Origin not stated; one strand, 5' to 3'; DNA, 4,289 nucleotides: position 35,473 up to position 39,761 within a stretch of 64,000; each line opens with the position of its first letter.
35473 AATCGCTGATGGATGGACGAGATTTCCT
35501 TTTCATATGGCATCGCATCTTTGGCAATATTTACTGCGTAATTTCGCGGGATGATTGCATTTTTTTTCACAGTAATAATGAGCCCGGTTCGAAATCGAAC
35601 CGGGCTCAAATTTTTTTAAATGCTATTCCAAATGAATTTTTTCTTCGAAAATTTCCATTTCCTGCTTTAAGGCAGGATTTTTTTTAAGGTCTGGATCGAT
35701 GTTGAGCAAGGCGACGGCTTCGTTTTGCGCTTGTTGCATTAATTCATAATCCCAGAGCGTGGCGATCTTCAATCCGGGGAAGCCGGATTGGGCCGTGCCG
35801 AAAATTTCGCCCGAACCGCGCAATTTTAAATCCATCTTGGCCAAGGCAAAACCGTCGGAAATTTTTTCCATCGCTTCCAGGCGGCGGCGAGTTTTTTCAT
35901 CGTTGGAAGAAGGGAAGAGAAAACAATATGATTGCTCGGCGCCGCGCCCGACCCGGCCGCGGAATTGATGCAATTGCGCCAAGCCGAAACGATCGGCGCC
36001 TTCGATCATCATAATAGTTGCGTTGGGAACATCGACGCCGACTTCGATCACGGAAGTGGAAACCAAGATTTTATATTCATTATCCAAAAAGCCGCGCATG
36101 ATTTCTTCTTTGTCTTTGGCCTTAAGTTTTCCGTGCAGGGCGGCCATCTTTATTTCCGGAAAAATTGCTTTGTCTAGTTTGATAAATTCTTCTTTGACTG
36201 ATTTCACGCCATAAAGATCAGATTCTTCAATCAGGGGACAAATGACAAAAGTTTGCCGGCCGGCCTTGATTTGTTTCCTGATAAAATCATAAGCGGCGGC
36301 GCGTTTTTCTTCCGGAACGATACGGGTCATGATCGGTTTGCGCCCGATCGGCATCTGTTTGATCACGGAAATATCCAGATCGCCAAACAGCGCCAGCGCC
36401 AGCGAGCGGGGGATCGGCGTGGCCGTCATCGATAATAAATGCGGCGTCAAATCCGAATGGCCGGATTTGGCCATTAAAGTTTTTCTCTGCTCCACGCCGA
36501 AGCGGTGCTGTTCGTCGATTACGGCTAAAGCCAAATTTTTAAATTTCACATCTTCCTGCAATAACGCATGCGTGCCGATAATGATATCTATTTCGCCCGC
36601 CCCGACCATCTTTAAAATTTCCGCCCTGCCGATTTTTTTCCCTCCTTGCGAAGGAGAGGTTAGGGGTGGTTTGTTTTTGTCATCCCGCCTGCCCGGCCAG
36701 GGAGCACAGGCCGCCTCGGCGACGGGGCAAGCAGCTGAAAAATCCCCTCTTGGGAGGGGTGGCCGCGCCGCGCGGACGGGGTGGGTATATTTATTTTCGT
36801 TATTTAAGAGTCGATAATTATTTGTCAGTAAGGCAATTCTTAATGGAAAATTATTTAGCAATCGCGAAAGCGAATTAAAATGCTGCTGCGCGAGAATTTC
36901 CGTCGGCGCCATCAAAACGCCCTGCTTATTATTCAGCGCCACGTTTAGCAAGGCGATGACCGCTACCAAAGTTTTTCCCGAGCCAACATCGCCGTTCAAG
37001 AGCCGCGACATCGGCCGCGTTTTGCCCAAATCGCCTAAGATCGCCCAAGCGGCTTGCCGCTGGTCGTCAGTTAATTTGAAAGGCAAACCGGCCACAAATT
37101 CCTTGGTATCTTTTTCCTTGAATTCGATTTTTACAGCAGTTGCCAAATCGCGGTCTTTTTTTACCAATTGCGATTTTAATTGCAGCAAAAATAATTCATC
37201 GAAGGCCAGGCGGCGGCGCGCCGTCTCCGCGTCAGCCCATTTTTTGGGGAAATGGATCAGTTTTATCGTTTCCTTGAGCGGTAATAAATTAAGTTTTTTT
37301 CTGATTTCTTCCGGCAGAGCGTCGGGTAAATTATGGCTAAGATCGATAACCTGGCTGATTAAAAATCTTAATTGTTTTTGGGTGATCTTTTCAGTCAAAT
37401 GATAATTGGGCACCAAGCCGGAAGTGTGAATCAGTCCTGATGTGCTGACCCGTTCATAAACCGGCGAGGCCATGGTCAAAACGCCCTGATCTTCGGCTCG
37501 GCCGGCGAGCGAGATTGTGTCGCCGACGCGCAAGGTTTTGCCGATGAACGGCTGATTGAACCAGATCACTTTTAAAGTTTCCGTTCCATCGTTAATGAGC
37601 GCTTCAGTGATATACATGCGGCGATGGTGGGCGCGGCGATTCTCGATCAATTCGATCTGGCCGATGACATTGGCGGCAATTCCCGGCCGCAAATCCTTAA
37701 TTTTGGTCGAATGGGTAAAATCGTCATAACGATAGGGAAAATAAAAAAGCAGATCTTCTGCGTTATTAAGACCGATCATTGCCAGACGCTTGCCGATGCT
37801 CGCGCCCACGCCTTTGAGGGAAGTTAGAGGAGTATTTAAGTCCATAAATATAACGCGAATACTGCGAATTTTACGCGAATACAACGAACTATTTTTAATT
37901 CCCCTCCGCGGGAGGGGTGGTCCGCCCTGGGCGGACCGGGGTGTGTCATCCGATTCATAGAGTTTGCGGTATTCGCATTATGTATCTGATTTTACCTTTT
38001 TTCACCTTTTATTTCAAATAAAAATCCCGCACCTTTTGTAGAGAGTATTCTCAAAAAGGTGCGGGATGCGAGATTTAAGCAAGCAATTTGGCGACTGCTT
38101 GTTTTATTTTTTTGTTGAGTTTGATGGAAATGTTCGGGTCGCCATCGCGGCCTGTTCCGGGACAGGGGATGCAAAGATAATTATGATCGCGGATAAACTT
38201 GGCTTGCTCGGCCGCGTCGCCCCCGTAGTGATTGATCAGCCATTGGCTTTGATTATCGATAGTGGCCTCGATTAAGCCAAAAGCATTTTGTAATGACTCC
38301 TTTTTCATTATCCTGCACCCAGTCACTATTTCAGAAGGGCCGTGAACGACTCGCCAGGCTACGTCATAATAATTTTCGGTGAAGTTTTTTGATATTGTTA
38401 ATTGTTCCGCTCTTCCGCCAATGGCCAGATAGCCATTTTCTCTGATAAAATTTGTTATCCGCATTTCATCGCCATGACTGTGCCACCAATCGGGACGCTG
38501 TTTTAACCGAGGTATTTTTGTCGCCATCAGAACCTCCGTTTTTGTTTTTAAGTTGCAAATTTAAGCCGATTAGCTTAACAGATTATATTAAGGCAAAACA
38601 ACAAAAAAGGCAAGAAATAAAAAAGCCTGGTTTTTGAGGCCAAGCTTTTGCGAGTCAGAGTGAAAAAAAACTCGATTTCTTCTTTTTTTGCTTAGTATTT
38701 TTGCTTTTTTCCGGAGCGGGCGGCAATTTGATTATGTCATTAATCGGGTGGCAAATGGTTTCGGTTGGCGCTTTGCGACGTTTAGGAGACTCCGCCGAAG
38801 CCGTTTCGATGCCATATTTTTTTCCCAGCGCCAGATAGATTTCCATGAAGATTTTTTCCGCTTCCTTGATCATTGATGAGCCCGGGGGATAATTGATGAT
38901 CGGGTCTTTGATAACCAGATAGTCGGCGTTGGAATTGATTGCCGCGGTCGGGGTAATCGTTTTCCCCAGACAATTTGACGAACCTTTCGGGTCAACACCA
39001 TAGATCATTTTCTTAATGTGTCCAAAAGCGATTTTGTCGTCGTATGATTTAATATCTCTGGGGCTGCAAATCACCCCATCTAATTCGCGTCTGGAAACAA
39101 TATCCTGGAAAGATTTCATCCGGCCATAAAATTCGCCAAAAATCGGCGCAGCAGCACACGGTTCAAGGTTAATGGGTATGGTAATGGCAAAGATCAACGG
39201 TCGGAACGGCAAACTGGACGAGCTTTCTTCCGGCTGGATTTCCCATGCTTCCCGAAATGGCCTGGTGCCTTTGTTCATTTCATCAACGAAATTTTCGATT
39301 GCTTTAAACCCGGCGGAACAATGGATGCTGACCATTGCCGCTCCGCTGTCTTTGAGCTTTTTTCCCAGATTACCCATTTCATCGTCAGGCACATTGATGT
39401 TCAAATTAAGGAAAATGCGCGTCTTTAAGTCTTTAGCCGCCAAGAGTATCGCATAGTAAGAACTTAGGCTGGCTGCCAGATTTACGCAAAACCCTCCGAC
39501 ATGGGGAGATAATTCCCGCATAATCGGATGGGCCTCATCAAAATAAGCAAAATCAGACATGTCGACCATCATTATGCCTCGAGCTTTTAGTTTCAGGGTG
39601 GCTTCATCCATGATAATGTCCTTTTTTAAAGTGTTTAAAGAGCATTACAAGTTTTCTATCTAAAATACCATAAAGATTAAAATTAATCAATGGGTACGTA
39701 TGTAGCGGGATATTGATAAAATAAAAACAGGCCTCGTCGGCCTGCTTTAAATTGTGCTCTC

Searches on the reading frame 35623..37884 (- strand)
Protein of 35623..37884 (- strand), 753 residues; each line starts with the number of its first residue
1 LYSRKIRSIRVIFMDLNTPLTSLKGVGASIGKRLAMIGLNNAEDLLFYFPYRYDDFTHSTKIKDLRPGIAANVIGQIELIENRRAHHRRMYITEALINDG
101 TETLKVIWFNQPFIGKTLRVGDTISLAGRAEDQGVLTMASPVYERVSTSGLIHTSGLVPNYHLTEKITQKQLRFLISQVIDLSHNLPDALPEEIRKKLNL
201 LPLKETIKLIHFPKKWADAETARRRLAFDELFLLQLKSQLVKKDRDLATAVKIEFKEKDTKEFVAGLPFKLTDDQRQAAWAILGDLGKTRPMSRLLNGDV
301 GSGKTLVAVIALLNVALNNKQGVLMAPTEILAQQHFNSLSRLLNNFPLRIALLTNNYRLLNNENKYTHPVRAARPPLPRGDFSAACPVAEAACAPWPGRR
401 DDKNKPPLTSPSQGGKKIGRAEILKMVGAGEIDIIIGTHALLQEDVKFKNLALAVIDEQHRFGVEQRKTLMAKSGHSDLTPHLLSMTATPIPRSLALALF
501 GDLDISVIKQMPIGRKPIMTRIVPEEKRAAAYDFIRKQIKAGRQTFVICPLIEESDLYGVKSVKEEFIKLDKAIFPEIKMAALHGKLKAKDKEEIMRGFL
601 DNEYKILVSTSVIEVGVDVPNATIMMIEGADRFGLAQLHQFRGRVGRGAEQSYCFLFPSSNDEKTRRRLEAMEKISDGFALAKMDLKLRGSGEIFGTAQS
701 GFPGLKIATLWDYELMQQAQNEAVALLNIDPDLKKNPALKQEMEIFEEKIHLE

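Call 50: search_protein_families(library=pfam, proteins=[window:35623-37884:-], max_evalue=0.001)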
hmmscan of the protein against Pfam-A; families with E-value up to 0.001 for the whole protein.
window:35623-37884:- (753 aa): 7 families
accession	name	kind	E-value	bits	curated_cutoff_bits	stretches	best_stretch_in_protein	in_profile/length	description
PF00270.35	DEAD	-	4e-21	75.9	26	2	273-358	2-84/167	DEAD/DEAH box helicase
PF17191.10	RecG_wedge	-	1.4e-20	74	23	1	23-180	5-159/162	RecG wedge domain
PF00271.37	Helicase_C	-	3.2e-19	69.6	23.5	1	530-647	5-108/110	Helicase conserved C-terminal domain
PF19833.4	RecG_dom3_C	-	2.5e-09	37.5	26.8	1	676-736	2-64/87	ATP-dependent DNA helicase RecG, domain 3, C-terminal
PF04851.21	ResIII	-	2.9e-07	31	22.5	1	270-490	3-162/164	Type III restriction enzyme, res subunit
PF22590.2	Cas3-like_C_2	-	0.00031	21.4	27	1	561-648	13-104/106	CRISPR-associated nuclease/helicase Cas3, C-terminal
PF07517.20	SecA_DEAD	-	0.00063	19.5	24.6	0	300-368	99-167/290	SecA DEAD-like domain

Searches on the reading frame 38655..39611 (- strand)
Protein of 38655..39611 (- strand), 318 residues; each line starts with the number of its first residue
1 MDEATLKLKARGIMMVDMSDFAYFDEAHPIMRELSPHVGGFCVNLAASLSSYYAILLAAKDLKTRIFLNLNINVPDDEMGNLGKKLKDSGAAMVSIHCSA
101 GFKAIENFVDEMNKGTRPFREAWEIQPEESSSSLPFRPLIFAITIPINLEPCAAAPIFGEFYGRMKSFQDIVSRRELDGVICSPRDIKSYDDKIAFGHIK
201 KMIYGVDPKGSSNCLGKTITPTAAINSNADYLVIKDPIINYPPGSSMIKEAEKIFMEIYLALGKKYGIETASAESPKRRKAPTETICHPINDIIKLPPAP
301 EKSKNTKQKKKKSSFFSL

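Call 50: search_protein_families(library=pfam, proteins=[window:38655-39611:-], max_evalue=0.001)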
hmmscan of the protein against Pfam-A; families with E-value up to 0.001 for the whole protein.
window:38655-39611:- (318 aa): 1 family
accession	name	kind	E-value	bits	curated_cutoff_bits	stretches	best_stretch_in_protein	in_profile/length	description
PF00215.30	OMPdecase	-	0.00011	22.6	27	1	86-237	74-207/221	Orotidine 5'-phosphate decarboxylase / HUMPS family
